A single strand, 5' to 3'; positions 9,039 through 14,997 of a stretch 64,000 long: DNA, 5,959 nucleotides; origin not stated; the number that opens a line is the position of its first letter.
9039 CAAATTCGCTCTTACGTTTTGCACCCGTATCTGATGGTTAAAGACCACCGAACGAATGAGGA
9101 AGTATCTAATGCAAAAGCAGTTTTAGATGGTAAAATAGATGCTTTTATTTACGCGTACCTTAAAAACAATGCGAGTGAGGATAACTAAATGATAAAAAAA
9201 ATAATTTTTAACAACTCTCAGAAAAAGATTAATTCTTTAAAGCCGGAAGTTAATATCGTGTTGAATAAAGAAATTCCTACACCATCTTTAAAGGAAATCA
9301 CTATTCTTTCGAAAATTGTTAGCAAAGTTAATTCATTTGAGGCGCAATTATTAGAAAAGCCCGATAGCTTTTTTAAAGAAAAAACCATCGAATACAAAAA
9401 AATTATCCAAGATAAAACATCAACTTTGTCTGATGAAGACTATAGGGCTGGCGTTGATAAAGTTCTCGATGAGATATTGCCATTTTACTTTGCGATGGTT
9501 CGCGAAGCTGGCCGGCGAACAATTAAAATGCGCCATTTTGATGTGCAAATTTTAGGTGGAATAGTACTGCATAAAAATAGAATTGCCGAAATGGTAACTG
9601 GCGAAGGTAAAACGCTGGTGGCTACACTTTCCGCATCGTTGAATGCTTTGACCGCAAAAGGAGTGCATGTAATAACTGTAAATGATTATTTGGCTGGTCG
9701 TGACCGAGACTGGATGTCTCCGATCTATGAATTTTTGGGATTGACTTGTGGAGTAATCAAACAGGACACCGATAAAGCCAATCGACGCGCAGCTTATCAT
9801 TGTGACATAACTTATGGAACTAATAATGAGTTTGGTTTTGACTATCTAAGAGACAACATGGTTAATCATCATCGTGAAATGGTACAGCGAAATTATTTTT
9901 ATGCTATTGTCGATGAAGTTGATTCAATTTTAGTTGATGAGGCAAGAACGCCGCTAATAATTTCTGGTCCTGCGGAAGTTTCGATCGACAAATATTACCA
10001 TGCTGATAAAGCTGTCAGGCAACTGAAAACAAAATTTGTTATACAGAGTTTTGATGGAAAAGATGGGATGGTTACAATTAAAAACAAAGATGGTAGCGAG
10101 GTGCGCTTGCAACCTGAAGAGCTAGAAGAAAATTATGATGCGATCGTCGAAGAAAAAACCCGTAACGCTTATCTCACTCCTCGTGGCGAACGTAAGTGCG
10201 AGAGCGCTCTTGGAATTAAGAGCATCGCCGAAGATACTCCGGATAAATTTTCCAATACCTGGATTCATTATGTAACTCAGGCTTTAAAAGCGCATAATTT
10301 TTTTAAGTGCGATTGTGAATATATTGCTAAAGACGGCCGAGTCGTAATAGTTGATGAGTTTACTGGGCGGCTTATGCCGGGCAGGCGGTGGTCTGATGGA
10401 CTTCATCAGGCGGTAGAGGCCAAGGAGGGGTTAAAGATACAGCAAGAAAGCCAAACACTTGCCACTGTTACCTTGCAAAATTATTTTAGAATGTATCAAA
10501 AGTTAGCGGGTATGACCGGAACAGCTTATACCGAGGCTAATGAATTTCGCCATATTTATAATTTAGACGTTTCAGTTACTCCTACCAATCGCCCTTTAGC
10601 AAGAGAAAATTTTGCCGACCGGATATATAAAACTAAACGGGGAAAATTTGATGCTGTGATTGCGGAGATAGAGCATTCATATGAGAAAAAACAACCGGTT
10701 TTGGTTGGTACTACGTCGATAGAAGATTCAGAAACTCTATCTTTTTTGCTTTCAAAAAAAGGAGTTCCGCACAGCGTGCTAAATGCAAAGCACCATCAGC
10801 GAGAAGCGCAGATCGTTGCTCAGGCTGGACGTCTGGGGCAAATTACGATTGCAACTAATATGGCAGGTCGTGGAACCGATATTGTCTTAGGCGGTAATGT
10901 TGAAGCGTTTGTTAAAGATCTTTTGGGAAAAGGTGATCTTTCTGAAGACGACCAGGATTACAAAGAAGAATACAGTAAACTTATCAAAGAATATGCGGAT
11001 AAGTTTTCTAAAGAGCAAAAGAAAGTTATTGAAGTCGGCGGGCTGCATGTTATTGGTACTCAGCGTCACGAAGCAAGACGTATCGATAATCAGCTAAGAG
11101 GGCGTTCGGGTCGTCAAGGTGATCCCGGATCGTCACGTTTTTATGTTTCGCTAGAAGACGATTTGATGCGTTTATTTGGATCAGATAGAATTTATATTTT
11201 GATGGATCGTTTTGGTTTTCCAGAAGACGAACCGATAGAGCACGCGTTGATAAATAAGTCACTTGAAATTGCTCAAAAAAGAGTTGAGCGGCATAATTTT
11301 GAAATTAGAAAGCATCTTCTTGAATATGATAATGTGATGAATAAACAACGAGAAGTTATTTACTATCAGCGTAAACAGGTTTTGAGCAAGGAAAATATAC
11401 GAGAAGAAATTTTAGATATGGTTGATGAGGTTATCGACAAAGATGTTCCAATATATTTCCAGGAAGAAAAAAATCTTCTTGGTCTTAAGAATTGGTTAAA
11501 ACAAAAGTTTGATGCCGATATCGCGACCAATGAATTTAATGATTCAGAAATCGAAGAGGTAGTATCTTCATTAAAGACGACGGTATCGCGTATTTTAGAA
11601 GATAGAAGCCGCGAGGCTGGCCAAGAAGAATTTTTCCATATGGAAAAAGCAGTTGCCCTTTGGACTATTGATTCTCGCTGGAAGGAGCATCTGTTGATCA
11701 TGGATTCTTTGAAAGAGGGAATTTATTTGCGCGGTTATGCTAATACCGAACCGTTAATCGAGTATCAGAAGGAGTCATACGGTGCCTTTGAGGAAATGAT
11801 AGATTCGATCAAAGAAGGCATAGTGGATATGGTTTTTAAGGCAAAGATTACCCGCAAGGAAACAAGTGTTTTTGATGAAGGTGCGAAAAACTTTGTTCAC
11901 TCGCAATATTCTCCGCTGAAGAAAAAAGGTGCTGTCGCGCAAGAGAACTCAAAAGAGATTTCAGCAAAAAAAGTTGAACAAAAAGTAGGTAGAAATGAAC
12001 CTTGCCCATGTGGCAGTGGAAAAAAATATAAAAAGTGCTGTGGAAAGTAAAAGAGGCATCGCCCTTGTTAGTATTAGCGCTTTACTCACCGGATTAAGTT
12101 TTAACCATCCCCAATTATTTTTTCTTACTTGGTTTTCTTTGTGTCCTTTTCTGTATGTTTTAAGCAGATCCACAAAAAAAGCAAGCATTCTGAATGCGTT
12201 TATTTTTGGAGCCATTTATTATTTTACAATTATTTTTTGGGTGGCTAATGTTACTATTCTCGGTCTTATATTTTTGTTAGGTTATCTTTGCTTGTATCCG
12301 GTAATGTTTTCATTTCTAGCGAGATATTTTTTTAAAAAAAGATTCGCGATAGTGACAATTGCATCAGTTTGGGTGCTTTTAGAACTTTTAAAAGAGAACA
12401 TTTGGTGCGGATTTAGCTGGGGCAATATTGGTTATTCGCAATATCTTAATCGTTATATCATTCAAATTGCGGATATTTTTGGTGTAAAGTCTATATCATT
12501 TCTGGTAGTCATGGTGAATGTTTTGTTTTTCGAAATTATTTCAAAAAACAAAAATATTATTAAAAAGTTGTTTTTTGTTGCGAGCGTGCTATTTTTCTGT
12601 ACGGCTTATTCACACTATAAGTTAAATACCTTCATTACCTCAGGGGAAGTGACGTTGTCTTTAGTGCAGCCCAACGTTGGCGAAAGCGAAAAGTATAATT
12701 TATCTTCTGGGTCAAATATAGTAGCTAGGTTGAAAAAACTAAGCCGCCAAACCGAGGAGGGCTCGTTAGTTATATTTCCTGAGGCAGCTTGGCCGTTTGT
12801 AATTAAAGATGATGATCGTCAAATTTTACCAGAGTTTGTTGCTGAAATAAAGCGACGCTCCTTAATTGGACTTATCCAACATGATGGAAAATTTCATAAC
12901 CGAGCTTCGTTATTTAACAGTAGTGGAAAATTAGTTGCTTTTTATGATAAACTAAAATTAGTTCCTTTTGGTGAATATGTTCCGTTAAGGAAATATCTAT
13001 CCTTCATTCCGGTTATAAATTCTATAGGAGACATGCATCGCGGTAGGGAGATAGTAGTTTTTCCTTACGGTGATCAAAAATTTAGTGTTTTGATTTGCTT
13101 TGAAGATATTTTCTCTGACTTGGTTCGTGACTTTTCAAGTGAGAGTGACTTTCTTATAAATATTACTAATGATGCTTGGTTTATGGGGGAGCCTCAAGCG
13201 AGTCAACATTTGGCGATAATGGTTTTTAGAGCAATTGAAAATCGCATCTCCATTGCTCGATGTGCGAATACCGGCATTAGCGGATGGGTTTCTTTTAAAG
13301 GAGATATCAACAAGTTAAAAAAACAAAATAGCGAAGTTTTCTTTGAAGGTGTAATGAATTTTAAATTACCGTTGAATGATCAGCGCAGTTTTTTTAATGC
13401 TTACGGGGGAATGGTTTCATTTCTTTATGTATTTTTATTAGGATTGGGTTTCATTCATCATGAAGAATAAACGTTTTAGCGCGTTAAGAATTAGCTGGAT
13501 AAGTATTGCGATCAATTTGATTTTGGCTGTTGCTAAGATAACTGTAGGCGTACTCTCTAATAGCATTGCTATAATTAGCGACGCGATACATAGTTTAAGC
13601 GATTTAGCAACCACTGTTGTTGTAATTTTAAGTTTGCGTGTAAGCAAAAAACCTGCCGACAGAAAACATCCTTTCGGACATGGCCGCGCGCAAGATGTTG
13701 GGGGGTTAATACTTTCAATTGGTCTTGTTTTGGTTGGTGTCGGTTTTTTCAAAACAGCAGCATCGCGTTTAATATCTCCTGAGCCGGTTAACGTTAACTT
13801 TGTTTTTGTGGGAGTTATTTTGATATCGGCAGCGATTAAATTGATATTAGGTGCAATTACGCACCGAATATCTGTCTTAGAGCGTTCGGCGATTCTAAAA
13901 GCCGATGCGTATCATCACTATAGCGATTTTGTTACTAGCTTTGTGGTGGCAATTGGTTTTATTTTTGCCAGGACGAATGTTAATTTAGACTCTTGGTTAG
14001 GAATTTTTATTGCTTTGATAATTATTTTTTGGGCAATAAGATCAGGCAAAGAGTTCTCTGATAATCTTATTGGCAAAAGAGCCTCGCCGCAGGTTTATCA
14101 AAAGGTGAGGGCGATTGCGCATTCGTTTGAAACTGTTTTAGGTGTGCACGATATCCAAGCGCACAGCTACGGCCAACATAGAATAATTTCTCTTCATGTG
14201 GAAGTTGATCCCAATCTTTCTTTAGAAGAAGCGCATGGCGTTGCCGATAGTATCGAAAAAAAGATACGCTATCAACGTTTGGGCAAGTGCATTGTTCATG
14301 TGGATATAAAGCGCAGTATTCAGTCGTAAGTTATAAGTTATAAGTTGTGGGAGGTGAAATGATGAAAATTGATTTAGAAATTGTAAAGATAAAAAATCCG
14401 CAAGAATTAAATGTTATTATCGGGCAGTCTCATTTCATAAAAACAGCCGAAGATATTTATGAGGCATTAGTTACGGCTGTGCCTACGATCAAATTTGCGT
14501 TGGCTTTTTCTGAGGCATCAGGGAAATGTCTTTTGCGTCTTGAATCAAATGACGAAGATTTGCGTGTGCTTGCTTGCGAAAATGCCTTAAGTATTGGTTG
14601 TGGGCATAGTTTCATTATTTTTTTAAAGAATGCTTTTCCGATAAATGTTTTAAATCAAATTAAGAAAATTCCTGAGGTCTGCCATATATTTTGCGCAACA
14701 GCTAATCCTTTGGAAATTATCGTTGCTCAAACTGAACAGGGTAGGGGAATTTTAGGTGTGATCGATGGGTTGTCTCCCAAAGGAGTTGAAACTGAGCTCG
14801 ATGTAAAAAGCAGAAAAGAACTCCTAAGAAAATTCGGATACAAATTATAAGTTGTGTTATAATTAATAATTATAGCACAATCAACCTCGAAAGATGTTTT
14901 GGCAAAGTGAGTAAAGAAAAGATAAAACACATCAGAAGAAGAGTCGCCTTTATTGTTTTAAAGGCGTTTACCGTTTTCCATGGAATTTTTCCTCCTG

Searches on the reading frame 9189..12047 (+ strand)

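Call 48: search_protein_families(library=pfam, proteins=[window:9189-12047:+], max_evalue=0.00001)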
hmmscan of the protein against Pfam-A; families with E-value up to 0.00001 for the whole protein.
window:9189-12047:+ (953 aa): 5 families
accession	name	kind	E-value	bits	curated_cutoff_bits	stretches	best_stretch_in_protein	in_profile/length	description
PF07517.20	SecA_DEAD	-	1.6e-116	389.1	24.6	1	33-454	9-290/290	SecA DEAD-like domain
PF21090.3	P-loop_SecA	-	1.6e-90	302.6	27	1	469-680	1-205/205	SecA P-loop domain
PF07516.18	SecA_SW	-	1.3e-57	195.6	26.7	1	682-885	1-199/200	SecA Wing and Scaffold domain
PF01043.26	SecA_PP_bind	-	4.2e-32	111.4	23.5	1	310-410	14-110/110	SecA preprotein cross-linking domain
PF02810.21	SEC-C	-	1.5e-09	37.9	20.4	1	935-953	1-19/19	SEC-C motif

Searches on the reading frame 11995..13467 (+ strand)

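Call 49: search_protein_families(library=pfam, proteins=[window:11995-13467:+], max_evalue=0.00001)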
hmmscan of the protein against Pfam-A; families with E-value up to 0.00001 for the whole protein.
window:11995-13467:+ (491 aa): 2 families
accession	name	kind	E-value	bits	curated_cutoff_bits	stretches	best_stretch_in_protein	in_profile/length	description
PF20154.4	LNT_N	-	1.2e-29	104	27.1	1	28-177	1-159/159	Apolipoprotein N-acyltransferase N-terminal domain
PF00795.27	CN_hydrolase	-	1.1e-16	61.4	23.2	1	256-431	33-223/256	Carbon-nitrogen hydrolase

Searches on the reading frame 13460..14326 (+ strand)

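Call 49: search_protein_families(library=pfam, proteins=[window:13460-14326:+], max_evalue=0.00001)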
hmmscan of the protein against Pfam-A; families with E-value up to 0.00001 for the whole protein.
window:13460-14326:+ (289 aa): 2 families
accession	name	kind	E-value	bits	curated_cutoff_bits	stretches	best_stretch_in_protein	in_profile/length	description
PF01545.26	Cation_efflux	-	4e-42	144.7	26.6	1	13-203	2-197/198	Cation efflux family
PF16916.11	ZT_dimer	-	2.5e-18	66.3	26.7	1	210-282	3-76/78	Dimerisation domain of Zinc Transporter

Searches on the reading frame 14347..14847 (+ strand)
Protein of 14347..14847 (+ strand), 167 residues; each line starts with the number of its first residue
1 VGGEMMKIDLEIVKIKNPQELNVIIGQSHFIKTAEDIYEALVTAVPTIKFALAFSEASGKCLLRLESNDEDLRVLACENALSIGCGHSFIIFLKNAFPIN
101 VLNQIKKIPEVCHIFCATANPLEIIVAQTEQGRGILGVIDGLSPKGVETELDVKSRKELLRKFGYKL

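Call 49: search_protein_families(library=pfam, proteins=[window:14347-14847:+], max_evalue=0.00001)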
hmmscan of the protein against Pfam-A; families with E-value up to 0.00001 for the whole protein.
window:14347-14847:+ (167 aa): 1 family
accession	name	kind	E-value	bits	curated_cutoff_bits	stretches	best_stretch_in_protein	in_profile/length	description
PF04008.19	Adenosine_kin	-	1.5e-75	252.6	25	1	13-166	1-154/154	Adenosine specific kinase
